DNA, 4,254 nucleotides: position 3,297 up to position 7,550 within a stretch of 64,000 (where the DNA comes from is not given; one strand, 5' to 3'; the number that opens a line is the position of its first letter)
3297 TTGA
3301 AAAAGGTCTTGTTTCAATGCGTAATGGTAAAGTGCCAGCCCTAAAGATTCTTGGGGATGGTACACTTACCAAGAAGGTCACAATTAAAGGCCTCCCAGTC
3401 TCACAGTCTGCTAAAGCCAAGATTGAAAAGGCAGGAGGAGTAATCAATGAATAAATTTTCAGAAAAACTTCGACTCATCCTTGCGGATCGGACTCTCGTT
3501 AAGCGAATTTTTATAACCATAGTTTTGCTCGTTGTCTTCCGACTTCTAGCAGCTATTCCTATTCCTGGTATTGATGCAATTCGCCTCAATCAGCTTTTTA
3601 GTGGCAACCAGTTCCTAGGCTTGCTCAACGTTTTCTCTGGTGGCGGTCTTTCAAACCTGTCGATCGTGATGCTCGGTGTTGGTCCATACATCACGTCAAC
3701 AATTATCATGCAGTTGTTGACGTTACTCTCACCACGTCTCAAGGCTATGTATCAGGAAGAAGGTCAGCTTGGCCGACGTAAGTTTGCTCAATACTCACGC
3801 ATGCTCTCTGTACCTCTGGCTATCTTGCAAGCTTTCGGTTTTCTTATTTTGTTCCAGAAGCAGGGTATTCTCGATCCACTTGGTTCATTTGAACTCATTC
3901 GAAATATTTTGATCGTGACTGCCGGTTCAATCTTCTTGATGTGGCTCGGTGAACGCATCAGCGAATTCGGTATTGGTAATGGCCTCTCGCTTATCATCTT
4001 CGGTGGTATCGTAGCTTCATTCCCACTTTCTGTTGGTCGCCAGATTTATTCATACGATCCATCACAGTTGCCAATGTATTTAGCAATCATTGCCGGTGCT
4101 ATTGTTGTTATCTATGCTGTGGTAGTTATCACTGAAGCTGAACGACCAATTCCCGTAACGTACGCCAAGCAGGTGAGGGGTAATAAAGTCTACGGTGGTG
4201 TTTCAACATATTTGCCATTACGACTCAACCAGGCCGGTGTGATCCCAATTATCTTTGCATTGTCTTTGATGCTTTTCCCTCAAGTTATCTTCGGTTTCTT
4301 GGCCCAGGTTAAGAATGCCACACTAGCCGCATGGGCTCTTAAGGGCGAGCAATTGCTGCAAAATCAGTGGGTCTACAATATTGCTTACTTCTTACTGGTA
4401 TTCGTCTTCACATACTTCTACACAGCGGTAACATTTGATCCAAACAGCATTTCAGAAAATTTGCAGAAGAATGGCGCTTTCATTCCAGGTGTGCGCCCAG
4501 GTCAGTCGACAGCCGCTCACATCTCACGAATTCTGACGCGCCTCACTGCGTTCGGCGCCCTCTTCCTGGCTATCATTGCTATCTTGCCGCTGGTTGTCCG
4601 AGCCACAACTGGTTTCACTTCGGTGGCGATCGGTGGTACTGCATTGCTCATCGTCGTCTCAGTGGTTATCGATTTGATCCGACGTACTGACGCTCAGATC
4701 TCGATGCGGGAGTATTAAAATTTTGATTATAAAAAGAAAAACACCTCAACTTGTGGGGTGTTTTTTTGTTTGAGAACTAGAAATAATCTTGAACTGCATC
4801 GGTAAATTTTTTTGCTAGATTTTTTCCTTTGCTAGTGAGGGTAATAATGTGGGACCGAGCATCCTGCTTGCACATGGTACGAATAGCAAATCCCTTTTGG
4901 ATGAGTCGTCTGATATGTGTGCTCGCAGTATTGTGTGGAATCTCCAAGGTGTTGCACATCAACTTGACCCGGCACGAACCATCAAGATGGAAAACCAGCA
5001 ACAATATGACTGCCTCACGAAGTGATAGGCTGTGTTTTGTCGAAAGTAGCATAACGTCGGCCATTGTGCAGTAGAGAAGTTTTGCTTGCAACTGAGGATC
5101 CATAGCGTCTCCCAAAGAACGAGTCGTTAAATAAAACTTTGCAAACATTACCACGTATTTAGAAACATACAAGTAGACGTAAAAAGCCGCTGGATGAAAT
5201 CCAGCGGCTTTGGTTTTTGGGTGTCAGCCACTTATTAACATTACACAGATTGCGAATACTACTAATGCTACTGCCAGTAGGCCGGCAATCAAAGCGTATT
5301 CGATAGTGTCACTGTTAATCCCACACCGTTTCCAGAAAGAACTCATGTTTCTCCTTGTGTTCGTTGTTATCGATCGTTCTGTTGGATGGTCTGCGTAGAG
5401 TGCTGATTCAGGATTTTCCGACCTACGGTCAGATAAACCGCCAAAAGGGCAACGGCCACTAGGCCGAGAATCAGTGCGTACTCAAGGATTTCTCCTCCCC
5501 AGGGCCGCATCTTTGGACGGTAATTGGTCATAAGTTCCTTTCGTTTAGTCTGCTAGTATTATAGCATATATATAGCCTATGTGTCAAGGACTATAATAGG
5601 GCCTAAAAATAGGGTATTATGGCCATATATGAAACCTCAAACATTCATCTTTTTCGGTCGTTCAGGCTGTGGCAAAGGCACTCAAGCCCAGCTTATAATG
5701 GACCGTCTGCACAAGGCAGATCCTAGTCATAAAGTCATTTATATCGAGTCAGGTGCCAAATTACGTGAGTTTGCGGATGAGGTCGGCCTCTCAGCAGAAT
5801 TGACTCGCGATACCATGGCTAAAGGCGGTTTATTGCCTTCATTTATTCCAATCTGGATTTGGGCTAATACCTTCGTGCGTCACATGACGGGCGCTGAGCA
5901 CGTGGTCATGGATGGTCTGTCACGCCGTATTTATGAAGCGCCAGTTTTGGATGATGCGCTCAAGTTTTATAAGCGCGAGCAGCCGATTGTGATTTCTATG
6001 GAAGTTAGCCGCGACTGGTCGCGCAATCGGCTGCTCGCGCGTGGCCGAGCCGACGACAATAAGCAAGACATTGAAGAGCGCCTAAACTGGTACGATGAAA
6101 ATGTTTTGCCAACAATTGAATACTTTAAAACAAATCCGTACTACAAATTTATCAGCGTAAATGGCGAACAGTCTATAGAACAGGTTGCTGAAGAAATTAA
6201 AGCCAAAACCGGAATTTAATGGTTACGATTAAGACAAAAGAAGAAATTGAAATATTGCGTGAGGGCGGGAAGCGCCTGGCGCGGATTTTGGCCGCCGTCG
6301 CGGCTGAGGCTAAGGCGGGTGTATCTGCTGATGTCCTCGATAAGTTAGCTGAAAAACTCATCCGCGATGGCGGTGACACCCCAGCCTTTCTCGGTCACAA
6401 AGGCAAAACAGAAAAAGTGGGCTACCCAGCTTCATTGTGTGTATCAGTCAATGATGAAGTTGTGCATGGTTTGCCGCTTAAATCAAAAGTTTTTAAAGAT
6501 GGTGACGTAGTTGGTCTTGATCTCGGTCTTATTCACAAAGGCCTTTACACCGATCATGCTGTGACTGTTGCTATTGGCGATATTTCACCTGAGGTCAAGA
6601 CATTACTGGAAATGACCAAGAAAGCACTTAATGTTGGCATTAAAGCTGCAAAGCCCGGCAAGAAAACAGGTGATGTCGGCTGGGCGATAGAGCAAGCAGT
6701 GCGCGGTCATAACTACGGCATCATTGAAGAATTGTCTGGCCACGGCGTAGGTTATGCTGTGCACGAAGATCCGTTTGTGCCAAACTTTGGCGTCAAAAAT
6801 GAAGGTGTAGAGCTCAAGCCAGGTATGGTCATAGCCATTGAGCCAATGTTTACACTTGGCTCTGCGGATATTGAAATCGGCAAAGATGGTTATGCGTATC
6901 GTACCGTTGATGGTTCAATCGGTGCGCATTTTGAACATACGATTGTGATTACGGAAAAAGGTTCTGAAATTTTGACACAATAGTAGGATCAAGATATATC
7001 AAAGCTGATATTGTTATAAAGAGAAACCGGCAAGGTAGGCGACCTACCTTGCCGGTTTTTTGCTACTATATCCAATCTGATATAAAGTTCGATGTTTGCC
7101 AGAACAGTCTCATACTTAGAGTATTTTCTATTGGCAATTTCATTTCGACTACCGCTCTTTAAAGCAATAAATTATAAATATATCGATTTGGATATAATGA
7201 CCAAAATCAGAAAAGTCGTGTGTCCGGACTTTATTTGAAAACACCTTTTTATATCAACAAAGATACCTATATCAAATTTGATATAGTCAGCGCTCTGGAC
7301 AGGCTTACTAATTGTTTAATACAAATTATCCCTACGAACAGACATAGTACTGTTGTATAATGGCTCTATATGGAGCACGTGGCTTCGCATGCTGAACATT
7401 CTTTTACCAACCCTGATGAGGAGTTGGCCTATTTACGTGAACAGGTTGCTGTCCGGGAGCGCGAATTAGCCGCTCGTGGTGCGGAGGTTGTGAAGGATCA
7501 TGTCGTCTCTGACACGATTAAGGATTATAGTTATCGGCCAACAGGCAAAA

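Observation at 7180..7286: Conserved 16-bp palindrome ATATC-N6-GATAT occurs at least 5 times, only upstream of the 921-aa ATPase gene and upstream of an XRE repressor gene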

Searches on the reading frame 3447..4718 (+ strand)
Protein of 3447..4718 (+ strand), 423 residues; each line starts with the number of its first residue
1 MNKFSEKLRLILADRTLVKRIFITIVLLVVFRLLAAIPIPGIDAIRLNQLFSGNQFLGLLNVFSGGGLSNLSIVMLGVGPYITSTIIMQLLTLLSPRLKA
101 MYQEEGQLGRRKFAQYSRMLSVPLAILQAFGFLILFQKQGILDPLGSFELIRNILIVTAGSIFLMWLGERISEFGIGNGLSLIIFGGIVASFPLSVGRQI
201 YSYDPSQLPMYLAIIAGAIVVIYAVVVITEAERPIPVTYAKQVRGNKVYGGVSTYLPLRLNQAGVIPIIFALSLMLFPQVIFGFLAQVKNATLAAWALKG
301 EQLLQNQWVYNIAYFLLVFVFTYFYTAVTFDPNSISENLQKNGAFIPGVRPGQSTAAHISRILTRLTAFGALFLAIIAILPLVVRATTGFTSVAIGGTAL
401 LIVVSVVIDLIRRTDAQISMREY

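Call 15: search_protein_families(library=pfam, proteins=[window:3447-4718:+], max_evalue=0.01)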
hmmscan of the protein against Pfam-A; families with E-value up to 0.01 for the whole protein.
window:3447-4718:+ (423 aa): 1 family
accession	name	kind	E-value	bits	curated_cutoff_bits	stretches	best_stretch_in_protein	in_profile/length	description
PF00344.25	SecY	-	3.2e-100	335.9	32.2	1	72-410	1-305/306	SecY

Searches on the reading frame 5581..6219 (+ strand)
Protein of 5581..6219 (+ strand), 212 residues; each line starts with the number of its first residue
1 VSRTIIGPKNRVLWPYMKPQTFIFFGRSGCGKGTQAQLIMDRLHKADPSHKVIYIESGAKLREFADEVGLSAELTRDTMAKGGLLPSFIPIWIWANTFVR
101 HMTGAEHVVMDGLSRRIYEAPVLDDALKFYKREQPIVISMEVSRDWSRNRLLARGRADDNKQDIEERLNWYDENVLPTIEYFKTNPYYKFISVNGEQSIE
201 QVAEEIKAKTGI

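Call 15: search_protein_families(library=pfam, proteins=[window:5581-6219:+], max_evalue=0.01)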
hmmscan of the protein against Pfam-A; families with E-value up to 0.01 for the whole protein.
window:5581-6219:+ (212 aa): 2 families
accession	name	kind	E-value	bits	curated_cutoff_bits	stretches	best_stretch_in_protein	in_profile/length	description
PF00406.28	ADK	-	8.5e-18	65.4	26.8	1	25-185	2-149/151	Adenylate kinase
PF13207.12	AAA_17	-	6.8e-10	39.8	27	1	26-165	2-136/136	AAA domain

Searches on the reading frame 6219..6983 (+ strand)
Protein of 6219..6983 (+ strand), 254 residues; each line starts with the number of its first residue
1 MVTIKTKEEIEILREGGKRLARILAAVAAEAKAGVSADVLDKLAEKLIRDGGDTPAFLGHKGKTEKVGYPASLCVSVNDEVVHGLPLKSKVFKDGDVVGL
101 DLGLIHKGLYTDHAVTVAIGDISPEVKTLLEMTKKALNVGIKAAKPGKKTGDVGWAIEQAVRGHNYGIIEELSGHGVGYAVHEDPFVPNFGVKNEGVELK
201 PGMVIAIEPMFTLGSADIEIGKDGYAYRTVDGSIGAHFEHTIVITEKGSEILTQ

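Call 15: search_protein_families(library=pfam, proteins=[window:6219-6983:+], max_evalue=0.01)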
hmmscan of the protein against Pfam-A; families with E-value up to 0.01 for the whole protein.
window:6219-6983:+ (254 aa): 1 family
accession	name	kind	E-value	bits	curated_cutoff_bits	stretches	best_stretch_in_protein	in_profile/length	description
PF00557.29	Peptidase_M24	-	6.3e-44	150.7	23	1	12-246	2-208/208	Metallopeptidase family M24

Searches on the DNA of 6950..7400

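Call 73: search_rna_families(source=window, start=6950, end=7400, threshold=evalue, max_evalue=1)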
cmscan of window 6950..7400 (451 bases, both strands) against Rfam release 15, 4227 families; matches with E-value up to 1: 5.
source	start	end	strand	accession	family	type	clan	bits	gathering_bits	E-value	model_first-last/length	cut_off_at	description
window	6960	7067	+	RF04312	trpB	Cis-reg;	-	22.2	59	0.92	1-107/107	no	trpB ncRNA motif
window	7014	7078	-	RF01697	Chlorobi-RRM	Cis-reg;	-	21.4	45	0.047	1-73/73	no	Chlorobi-RRM RNA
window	7026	7056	-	RF02095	mir-2985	Gene; miRNA;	-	17.5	68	0.95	1-71/71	no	mir-2985 microRNA precursor family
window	7022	7220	-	RF02590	Spy1186876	Gene; sRNA;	-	14.6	208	0.74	1-243/243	no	S. pyogenes small RNA 1186876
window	6958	7062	+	RF02637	EF0408_EF0409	Gene; sRNA;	-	13.1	440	0.4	1-412/412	no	Enterococcus sRNA EF0408_EF0409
